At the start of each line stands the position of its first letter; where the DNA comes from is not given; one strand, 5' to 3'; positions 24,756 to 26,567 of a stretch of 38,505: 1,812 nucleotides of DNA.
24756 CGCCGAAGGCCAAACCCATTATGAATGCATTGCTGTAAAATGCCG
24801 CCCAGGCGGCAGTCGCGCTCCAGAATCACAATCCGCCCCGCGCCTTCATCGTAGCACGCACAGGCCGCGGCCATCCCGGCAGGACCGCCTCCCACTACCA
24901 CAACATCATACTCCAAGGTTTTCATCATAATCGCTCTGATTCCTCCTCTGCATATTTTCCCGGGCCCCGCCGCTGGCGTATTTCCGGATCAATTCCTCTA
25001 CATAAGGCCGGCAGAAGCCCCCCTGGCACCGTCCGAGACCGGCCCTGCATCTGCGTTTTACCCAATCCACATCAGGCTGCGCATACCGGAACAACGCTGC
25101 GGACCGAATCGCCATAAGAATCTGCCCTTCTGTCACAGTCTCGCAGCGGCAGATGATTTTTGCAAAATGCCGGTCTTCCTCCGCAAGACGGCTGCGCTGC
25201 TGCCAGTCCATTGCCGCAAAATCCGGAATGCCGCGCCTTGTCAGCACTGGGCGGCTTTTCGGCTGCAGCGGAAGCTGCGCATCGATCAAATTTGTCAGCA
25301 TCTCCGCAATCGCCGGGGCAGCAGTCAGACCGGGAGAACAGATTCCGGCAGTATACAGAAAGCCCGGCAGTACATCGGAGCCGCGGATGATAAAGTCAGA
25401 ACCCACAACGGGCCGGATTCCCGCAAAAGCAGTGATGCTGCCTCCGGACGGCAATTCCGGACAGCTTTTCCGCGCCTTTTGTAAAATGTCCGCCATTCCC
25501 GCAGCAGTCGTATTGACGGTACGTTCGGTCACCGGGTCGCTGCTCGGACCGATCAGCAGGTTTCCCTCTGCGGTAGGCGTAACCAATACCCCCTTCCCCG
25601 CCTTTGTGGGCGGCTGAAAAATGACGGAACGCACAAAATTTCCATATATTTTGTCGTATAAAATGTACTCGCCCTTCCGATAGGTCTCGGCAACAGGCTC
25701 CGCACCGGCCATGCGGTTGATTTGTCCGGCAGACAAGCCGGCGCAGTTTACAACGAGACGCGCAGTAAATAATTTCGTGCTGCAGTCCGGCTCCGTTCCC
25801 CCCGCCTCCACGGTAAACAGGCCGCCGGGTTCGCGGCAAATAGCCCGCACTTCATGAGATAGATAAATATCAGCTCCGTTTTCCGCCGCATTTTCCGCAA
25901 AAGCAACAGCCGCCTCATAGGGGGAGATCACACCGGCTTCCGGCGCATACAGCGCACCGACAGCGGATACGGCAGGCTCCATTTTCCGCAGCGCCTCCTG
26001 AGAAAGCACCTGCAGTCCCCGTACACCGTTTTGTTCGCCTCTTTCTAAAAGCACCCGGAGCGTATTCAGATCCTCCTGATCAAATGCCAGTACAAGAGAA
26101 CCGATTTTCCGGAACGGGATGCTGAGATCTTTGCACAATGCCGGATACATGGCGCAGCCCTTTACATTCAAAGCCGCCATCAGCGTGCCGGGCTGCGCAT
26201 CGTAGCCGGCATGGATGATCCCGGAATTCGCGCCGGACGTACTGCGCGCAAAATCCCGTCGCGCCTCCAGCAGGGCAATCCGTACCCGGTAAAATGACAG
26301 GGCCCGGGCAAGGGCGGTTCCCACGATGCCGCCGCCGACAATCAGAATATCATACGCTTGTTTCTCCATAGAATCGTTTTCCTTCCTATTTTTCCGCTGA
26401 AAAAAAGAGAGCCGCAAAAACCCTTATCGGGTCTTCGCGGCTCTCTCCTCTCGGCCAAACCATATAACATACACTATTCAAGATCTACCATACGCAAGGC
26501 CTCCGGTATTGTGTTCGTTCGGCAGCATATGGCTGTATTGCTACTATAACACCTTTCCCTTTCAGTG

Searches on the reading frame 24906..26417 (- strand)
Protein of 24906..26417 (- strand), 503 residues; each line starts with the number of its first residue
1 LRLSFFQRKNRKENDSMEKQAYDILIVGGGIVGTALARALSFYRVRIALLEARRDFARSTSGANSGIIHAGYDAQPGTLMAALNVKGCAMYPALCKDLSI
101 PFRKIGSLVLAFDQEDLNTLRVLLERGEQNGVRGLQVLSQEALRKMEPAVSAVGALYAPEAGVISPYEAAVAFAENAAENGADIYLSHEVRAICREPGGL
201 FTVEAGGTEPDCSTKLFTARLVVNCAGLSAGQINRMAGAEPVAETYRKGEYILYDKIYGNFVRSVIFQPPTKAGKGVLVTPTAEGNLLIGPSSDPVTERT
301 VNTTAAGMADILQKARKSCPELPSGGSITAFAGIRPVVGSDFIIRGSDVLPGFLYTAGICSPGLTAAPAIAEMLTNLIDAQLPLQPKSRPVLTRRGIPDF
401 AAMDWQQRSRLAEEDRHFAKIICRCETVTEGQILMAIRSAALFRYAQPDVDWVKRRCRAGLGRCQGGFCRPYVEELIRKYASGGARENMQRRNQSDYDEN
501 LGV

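Call 5: search_protein_families(library=pfam, proteins=[window:24906-26417:-], max_evalue=0.001)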
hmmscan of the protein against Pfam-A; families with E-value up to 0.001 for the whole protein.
window:24906-26417:- (503 aa): 4 families
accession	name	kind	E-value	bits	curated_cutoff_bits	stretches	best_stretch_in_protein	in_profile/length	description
PF01266.30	DAO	-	3.5e-68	231.1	27.9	1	23-377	1-353/353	FAD dependent oxidoreductase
PF04324.20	Fer2_BFD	-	8.8e-10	39.2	26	1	421-478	1-49/50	BFD-like [2Fe-2S] binding domain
PF07992.20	Pyr_redox_2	-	0.00023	21.1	26.1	0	22-60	143-181/291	Pyridine nucleotide-disulphide oxidoreductase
PF13450.12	NAD_binding_8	-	0.00047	20.8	21.9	0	26-64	1-40/68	NAD(P)-binding Rossmann-like domain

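Call 8: find_encoding_contigs(protein=window:24906-26369:-, flank=10000, max_places=8)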
Protein window:24906-26369:- (487 aa): 15 contigs read that carry it; 8 places shown.
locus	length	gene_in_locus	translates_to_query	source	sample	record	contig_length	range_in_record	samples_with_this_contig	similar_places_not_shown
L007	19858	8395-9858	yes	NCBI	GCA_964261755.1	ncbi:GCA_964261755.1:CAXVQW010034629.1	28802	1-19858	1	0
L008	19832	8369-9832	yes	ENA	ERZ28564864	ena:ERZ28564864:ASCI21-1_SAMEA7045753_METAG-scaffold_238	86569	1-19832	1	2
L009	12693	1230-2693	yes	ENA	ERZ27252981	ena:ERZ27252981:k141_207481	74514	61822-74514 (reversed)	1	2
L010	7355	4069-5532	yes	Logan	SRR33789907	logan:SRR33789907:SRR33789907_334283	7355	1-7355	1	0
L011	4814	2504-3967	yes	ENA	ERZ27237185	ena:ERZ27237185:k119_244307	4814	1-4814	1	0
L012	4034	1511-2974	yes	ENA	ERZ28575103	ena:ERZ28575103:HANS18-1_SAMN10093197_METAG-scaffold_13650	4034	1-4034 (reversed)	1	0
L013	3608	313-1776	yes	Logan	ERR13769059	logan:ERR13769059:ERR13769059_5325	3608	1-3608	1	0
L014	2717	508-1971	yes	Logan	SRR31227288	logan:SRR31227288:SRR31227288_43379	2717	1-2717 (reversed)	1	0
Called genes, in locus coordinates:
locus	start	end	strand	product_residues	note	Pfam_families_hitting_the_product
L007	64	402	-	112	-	-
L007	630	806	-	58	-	-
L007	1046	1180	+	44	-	-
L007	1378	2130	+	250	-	-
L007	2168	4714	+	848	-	-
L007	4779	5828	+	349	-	PF07883:Cupin_2 (faint), PF02311:AraC_binding (weak), PF12833:HTH_18, PF00165:HTH_AraC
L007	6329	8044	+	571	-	-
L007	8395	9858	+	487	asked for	PF01266:DAO, PF04324:Fer2_BFD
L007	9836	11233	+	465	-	PF00070:Pyr_redox (faint), PF00890:FAD_binding_2 (faint), PF07992:Pyr_redox_2, PF12831:FAD_oxidored (weak), PF13450:NAD_binding_8 (faint), PF13738:Pyr_redox_3 (weak)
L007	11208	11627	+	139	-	PF07892:DUF1667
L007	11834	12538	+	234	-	PF04309:G3P_antiterm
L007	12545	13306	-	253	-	PF01381:HTH_3, PF12844:HTH_19 (weak)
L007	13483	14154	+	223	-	-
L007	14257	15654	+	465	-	PF01145:Band_7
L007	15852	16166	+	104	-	-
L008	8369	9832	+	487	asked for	PF01266:DAO, PF04324:Fer2_BFD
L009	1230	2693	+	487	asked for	PF01266:DAO, PF04324:Fer2_BFD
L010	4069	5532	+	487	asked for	PF01266:DAO, PF04324:Fer2_BFD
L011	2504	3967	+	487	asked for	PF01266:DAO, PF04324:Fer2_BFD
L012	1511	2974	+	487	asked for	PF01266:DAO, PF04324:Fer2_BFD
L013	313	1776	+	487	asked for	PF01266:DAO, PF04324:Fer2_BFD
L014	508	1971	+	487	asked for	PF01266:DAO, PF04324:Fer2_BFD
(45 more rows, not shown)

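Call 9: find_related_loci(query=window:24906-26369:-, collection=genome_contigs, flank=10000)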
Query window:24906-26369:- (487 aa) in genome_contigs; peptide patterns used: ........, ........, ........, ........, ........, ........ (x = any residue, [..] = any of these).
57 stretches matched a pattern, but none encodes a relative of the query by tblastn (E <= 1e-3).

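Call 22: find_homologous_proteins(query=window:24906-26369:-, max_evalue=1e-50)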
Query window:24906-26369:- (487 aa): 7951 proteins with E <= 1e-50 among 8000 candidates; the best 120 are listed.
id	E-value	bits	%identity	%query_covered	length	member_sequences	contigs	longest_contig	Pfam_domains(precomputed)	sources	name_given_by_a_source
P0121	0.0e+0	1091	100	100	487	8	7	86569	PF01266.31,PF04324.21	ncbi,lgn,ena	-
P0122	7.4e-212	722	68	96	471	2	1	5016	PF01266.31,PF04324.21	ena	-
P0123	5.6e-158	545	56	94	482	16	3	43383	PF01266.31,PF07992.21,PF00070.34,PF04324.21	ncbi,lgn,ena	-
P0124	5.9e-158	545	57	95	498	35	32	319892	PF01266.31,PF07992.21,PF04324.21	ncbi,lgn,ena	-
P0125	8.2e-158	544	56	94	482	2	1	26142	PF01266.31,PF07992.21,PF00070.34,PF04324.21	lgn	-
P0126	9.3e-158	544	58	90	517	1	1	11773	PF01266.31,PF07992.21,PF00070.34,PF04324.21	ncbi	-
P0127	9.0e-155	534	55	94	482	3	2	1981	PF01266.31,PF07992.21,PF00070.34,PF04324.21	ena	-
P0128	1.9e-153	530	54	95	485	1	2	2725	PF01266.31,PF07992.21,PF00070.34,PF04324.21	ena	-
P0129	2.1e-153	530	55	97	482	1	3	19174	PF01266.31,PF07992.21,PF00070.34,PF04324.21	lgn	-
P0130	8.7e-151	521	54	91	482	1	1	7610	PF01266.31,PF13450.13,PF07992.21,PF00070.34,PF04324.21,PF13738.13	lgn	-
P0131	6.2e-148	512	55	94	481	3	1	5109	PF01266.31,PF07992.21,PF04324.21,PF01494.26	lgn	-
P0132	1.4e-147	511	54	91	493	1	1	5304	PF01266.31,PF13450.13,PF07992.21,PF00070.34,PF04324.21,PF13738.13,PF05834.19,PF01494.26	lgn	-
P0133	7.4e-147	508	55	94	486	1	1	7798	PF01266.31,PF07992.21,PF04324.21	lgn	-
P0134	8.4e-147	508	55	93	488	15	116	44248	PF01266.31,PF07992.21,PF04324.21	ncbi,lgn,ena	-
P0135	1.6e-146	507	52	95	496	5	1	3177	PF01266.31,PF13450.13,PF04324.21,PF01494.26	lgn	-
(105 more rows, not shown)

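Call 23: find_encoding_contigs(protein=P0122, flank=10000, max_places=3)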
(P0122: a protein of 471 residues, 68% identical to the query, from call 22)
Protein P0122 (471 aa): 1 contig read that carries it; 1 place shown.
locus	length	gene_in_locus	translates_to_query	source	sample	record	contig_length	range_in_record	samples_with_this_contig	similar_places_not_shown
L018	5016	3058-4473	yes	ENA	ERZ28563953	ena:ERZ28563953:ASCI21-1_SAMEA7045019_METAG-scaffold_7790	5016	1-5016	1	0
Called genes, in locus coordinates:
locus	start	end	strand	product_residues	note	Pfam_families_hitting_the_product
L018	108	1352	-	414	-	PF00999:Na_H_Exchanger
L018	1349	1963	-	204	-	PF00440:TetR_N, PF21256:TetR_C_5-like (weak)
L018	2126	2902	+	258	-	PF13847:Methyltransf_31, PF08241:Methyltransf_11, PF13649:Methyltransf_25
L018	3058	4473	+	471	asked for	PF01266:DAO, PF04324:Fer2_BFD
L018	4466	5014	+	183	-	?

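Call 24: find_encoding_contigs(protein=P0124, flank=10000, max_places=2)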
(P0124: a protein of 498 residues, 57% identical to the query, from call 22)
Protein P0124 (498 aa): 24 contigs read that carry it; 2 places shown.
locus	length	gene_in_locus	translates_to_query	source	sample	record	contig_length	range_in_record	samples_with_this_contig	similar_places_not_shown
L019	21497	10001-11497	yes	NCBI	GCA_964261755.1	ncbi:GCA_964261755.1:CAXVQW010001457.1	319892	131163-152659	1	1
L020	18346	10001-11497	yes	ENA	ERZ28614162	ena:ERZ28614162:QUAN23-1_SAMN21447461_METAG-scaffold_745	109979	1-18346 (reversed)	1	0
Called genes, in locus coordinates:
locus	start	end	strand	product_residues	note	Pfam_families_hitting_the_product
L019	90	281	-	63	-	PF00589:Phage_integrase (weak)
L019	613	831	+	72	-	PF13443:HTH_26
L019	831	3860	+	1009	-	PF04313:HSDR_N (faint), PF02384:N6_Mtase, PF20473:MmeI_Mtase, PF07669:Eco57I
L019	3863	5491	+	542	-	PF02384:N6_Mtase, PF07669:Eco57I, PF22837:M_Eco57I_C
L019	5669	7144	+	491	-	PF18928:DUF5677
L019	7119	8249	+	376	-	-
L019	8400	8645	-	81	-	PF14198:TnpV (weak)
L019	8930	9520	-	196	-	PF03956:Lys_export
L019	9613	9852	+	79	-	-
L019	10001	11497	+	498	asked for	PF01266:DAO, PF07992:Pyr_redox_2 (faint), PF04324:Fer2_BFD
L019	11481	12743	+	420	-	PF00890:FAD_binding_2 (weak), PF01494:FAD_binding_3 (faint), PF03486:HI0933_like (faint), PF07992:Pyr_redox_2, PF12831:FAD_oxidored, PF13450:NAD_binding_8 (weak), PF13738:Pyr_redox_3 (weak), PF00070:Pyr_redox (weak)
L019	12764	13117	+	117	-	PF07892:DUF1667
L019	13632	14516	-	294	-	PF00126:HTH_1, PF03466:LysR_substrate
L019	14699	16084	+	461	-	PF01554:MatE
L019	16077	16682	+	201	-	PF13189:Cytidylate_kin2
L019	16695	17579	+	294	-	PF05368:NmrA, PF13460:NAD_binding_10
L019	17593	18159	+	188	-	PF02525:Flavodoxin_2, PF03358:FMN_red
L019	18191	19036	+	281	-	PF01734:Patatin, PF19890:DUF6363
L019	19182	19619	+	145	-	PF00486:Trans_reg_C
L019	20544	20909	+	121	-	PF06970:RepA_N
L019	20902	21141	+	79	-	-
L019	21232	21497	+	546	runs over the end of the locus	PF00239:Resolvase, PF07508:Recombinase, PF13408:Zn_ribbon_recom, PF14287:DUF4368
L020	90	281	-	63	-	PF00589:Phage_integrase (weak)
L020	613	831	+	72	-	PF13443:HTH_26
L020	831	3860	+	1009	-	PF04313:HSDR_N (faint), PF02384:N6_Mtase, PF20473:MmeI_Mtase, PF07669:Eco57I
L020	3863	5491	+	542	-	PF02384:N6_Mtase, PF07669:Eco57I, PF22837:M_Eco57I_C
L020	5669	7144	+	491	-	PF18928:DUF5677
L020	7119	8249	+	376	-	-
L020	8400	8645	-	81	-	PF14198:TnpV (weak)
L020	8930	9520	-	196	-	PF03956:Lys_export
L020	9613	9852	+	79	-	-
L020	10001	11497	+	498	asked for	PF01266:DAO, PF07992:Pyr_redox_2 (faint), PF04324:Fer2_BFD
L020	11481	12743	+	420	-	PF00890:FAD_binding_2 (weak), PF01494:FAD_binding_3 (faint), PF03486:HI0933_like (faint), PF07992:Pyr_redox_2, PF12831:FAD_oxidored, PF13450:NAD_binding_8 (weak), PF13738:Pyr_redox_3 (weak), PF00070:Pyr_redox (weak)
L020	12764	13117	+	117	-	PF07892:DUF1667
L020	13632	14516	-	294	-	PF00126:HTH_1, PF03466:LysR_substrate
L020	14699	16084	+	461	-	PF01554:MatE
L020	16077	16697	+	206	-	PF02224:Cytidylate_kin (faint), PF13189:Cytidylate_kin2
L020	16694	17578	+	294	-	PF02254:TrkA_N (faint), PF05368:NmrA, PF13460:NAD_binding_10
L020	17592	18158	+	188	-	PF02525:Flavodoxin_2, PF03358:FMN_red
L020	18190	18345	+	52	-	?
